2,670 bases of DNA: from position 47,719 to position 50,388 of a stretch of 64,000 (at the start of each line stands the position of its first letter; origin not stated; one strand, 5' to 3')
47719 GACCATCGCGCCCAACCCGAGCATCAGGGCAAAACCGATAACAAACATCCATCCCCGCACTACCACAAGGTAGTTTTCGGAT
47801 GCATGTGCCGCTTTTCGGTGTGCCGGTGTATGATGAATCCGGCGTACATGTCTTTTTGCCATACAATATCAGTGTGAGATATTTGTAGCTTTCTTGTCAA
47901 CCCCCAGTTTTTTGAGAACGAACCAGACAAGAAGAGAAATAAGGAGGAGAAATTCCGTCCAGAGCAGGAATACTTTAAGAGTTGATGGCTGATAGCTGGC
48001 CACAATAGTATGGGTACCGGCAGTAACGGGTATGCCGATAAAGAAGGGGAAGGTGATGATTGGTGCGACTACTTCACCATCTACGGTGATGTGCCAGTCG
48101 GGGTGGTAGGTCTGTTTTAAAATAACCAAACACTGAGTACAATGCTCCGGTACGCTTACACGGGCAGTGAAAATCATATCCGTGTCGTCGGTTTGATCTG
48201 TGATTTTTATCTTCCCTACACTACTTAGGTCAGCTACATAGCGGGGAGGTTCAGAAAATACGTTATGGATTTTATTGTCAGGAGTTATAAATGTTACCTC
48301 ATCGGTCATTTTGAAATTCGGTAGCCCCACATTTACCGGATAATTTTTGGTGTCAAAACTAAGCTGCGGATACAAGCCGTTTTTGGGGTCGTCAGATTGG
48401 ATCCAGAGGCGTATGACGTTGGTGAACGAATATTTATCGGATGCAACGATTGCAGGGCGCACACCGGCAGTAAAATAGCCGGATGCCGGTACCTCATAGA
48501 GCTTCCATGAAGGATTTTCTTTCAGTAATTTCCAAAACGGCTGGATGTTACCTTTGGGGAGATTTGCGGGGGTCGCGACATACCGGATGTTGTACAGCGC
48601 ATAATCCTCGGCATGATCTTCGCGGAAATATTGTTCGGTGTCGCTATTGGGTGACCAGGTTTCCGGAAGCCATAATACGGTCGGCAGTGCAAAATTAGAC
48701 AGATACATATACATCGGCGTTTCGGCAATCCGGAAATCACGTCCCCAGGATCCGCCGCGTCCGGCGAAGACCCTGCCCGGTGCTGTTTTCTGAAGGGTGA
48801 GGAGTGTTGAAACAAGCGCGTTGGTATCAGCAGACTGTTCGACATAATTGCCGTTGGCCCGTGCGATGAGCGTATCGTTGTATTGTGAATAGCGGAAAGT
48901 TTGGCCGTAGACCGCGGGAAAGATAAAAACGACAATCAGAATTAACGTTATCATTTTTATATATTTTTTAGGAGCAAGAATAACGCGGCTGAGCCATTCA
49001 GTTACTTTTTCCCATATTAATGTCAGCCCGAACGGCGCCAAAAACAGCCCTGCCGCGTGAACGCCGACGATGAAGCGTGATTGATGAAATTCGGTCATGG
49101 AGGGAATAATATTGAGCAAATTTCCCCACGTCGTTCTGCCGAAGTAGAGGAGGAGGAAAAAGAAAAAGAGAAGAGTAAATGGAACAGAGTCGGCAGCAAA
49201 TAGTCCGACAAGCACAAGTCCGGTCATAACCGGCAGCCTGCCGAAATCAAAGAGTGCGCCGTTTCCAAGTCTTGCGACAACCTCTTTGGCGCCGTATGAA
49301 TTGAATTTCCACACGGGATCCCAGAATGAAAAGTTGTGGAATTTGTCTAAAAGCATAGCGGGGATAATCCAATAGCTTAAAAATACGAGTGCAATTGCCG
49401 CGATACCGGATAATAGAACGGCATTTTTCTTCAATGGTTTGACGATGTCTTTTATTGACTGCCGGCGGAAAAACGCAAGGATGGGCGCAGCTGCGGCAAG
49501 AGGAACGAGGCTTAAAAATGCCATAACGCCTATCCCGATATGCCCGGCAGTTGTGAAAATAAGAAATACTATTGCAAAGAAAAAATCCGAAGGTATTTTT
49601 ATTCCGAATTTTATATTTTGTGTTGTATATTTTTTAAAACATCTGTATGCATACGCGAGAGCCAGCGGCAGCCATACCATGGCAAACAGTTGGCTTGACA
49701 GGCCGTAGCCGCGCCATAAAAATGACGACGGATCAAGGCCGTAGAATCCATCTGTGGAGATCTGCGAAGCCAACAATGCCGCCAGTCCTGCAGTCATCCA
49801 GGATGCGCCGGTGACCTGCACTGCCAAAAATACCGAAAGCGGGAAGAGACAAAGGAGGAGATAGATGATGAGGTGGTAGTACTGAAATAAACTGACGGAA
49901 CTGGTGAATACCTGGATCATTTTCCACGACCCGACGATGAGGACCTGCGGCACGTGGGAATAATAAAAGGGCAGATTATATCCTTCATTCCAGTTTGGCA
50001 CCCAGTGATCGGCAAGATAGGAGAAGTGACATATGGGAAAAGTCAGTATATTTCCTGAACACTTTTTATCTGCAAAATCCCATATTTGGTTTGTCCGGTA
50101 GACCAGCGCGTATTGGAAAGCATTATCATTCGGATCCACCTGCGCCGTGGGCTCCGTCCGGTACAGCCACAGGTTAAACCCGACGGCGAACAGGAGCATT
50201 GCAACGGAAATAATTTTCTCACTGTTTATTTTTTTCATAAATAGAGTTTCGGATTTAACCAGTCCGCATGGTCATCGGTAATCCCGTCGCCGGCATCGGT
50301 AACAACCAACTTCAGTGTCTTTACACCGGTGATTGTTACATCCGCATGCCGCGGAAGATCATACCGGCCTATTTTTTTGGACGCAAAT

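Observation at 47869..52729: Minus-strand operon: GT-C-like protein fused to an NPCBM carbohydrate-binding module, with a YfhO-like giant membrane protein and a secreted partner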

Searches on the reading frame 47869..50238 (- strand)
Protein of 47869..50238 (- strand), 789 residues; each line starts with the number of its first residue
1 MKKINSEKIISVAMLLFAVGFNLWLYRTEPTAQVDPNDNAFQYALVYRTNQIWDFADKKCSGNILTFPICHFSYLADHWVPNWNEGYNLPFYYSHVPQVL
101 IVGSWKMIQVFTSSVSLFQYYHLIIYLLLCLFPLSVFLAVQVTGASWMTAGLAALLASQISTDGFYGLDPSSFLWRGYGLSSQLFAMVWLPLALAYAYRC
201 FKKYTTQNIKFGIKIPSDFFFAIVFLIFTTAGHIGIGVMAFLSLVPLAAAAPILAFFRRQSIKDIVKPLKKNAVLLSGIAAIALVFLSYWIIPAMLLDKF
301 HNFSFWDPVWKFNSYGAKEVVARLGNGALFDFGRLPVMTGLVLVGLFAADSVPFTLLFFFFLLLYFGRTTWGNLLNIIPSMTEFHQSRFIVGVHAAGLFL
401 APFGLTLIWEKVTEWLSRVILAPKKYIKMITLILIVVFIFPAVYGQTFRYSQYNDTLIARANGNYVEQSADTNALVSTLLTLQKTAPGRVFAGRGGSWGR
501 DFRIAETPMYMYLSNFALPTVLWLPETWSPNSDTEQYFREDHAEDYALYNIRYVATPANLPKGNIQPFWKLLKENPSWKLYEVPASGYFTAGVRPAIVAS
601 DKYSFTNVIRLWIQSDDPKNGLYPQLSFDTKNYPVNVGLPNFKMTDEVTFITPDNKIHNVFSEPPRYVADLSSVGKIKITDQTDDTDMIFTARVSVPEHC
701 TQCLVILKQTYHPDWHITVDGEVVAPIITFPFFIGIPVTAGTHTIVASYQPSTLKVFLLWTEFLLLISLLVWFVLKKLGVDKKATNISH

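Call 3: search_protein_families(library=pfam, proteins=[window:47869-50238:-], max_evalue=0.01)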
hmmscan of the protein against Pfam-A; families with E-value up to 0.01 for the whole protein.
window:47869-50238:- (789 aa): 1 family
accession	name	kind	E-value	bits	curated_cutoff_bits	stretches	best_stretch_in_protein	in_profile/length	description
PF09586.16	YfhO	-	4e-06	26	28.5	1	710-759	784-833/835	Bacterial membrane protein YfhO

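Call 4: search_protein_families(library=ncbifam, proteins=[window:47869-50238:-], max_evalue=0.01)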
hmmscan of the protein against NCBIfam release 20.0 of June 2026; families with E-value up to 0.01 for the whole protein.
window:47869-50238:- (789 aa): 0 families

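Call 25: find_homologous_proteins(query=window:47869-50238:-)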
Query window:47869-50238:- (789 aa): 370 proteins with E <= 0.001 among 8000 candidates; the best 120 are listed.
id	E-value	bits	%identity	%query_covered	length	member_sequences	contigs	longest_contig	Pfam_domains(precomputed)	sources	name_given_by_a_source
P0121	0.0e+0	1819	100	100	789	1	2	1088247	PF09586.17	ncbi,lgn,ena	-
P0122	0.0e+0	1552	82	100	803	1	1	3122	-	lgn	-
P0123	0.0e+0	1383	74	100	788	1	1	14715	PF09586.17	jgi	jgi:hypothetical protein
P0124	0.0e+0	1356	73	100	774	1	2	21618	PF09586.17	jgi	jgi:hypothetical protein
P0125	0.0e+0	1348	73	98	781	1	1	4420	PF09586.17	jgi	jgi:hypothetical protein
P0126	0.0e+0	1318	71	100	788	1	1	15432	-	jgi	jgi:hypothetical protein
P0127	0.0e+0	1317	72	98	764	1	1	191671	PF09586.17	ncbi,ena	-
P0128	0.0e+0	1299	71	100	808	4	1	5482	PF09586.17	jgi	-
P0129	0.0e+0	1296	71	100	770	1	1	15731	PF09586.17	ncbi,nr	ncbi:MAG: YfhO family protein [Candidatus Gottesmanbacteria bacterium]|nr:YfhO family protein [Candi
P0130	0.0e+0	1293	70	100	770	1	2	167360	PF09586.17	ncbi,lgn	-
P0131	0.0e+0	1271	69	99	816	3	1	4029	PF09586.17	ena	-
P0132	0.0e+0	1266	70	100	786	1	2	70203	PF09586.17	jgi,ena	jgi:hypothetical protein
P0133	0.0e+0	1254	69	100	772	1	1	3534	PF09586.17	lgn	-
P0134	0.0e+0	1195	67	99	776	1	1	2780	PF09586.17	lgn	-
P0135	0.0e+0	1192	67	98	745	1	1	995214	PF09586.17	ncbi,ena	-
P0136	0.0e+0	1144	62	98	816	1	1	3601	PF09586.17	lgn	-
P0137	0.0e+0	1138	66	98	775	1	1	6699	PF09586.17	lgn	-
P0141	0.0e+0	1111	63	97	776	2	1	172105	PF09586.17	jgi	-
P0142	0.0e+0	1107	64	100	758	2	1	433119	PF09586.17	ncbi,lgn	-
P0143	0.0e+0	1099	59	100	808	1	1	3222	PF09586.17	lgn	-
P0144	0.0e+0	1090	63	98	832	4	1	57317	PF09586.17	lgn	-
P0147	0.0e+0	1070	64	95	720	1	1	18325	PF09586.17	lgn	-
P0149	0.0e+0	1060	65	96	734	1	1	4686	PF09586.17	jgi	jgi:hypothetical protein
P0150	0.0e+0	1041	64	96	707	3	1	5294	PF09586.17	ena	-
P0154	7.2e-298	1008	61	97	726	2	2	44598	PF09586.17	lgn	-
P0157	2.1e-283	960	57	98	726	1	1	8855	PF09586.17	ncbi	-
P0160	4.9e-277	939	54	97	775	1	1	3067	PF09586.17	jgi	jgi:hypothetical protein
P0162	5.4e-274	929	54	98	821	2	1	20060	PF09586.17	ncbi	-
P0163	1.8e-272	924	53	97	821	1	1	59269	PF09586.17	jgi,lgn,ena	-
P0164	2.5e-272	924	53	98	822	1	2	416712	PF09586.17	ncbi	-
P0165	2.9e-271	920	52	98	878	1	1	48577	PF09586.17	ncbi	-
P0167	1.4e-270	918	51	98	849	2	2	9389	PF09586.17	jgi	jgi:hypothetical protein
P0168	7.9e-270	915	53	94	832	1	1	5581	PF09586.17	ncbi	-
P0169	2.9e-269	913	53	96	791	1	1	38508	PF09586.17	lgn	-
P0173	2.8e-267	907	51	96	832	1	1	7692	PF09586.17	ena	-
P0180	1.6e-265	901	55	97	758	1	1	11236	PF09586.17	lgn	-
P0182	2.4e-265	901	52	98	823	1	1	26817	PF09586.17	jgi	jgi:Bacterial membrane protein YfhO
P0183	3.7e-265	900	54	96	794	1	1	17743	PF09586.17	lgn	-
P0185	1.9e-264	898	54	95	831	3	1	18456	PF09586.17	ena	-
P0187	1.3e-263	895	51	97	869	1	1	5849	PF09586.17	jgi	jgi:hypothetical protein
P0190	3.4e-262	890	53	96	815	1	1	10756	PF09586.17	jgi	jgi:hypothetical protein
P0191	4.7e-262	890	52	98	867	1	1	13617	PF09586.17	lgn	-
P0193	1.0e-260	885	52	98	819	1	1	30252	PF09586.17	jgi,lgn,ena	-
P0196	4.8e-260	883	51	95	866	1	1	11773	PF09586.17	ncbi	-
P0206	1.0e-258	879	51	98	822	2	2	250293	PF09586.17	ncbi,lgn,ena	-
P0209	3.8e-258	877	52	97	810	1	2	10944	PF09586.17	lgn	-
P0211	5.1e-258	876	52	95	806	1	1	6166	PF09586.17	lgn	-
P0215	2.1e-257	874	48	94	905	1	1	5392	PF09586.17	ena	-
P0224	1.1e-255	869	46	52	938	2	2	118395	PF09586.17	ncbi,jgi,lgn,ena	-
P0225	2.5e-255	867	51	96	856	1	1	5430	PF09586.17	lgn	-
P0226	4.0e-255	867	51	97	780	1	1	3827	PF09586.17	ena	-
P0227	6.9e-255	866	52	98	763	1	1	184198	PF09586.17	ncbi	-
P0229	1.1e-254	865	50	97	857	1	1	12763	PF09586.17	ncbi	-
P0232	2.3e-254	864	50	96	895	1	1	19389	PF09586.17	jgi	jgi:hypothetical protein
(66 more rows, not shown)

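Call 29: search_solved_structures(query=A2, max_evalue=1, show_alignments=2)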
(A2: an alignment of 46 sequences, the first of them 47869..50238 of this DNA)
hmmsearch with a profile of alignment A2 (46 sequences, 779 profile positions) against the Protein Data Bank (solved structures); distinct sequences matched with E-value up to 1: 0.

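Call 42: predict_structure(alignment_id=A2)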
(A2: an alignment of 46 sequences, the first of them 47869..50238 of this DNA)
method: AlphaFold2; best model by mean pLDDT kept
length: 789 residues; sequences in the alignment: 46
mean_pLDDT: 77.6   pTM: 0.81
mean pLDDT of the five models: 77.6, 77.5, 75.1, 74.5, 72.0
residues with pLDDT >= 90: 235; 70-90: 347; 50-70: 122; < 50: 85
segments of 3 or more residues with pLDDT < 50: 82-88, 165-179, 299-313, 497-506, 525-534, 633-648, 670-673, 786-789
pLDDT, mean of each block of 10 residues (from residue 1): 73 94 88 68 80 90 89 81 47 77 92 86 89 95 93 86 46 40 84 95 83 78 94 86 94 91 92 93 90 66 39 62 81 80 86 90 74 67 65 90 92 92 89 83 76 80 82 88 85 58 52 69 48 58 84 88 90 91 87 67 57 72 65 41 39 61 56 67 83 88 84 87 85 85 93 88 88 83 50
secondary structure, 60 per line:
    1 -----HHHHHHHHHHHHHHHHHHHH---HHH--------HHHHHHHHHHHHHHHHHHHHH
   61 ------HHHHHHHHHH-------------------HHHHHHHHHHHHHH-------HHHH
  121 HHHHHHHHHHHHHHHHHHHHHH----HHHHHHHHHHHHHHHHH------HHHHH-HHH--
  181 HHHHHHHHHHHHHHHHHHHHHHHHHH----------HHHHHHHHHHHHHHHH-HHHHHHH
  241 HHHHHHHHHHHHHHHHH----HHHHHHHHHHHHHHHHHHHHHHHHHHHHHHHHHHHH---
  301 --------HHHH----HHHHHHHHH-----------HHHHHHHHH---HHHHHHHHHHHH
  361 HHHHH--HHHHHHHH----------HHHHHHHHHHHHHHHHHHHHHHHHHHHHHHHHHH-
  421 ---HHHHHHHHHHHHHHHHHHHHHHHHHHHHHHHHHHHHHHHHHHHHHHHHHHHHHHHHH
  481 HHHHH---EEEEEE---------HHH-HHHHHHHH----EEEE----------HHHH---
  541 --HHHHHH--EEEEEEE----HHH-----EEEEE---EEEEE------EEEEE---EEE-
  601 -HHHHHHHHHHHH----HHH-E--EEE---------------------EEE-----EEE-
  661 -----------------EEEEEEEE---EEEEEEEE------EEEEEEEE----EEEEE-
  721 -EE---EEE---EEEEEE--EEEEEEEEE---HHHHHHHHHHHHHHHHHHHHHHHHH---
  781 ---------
elements in order (helices of 4 or more, strands of 3 or more residues): H6-25 H40-60 H67-76 H96-109 H117-142 H147-163 H170-174 H181-206 H217-232 H234-257 H262-297 H309-312 H317-325 H337-345 H349-365 H368-375 H386-419 H424-485 E489-494 H508-515 E520-523 H534-537 H543-548 E551-557 E570-574 E578-582 E589-593 E597-599 H602-613 E625-627 E649-651 E657-659 E678-685 E689-696 E703-710 E715-719 E727-729 E733-738 E741-749 H753-777

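Call 62: search_protein_families(library=pfam, alignment_id=A2, max_evalue=0.01)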
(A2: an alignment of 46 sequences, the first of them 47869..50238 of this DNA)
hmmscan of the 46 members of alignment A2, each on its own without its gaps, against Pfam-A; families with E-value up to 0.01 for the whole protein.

A. member 1, window:47869-50238:- (789 aa): 1 family
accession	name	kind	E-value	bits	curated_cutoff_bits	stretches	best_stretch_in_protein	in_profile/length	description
PF09586.16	YfhO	-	4e-06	26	28.5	1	710-759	784-833/835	Bacterial membrane protein YfhO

B. families by the number of members that match (of 46 scanned): 1 family
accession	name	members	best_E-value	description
PF09586.16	YfhO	25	7.1e-09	Bacterial membrane protein YfhO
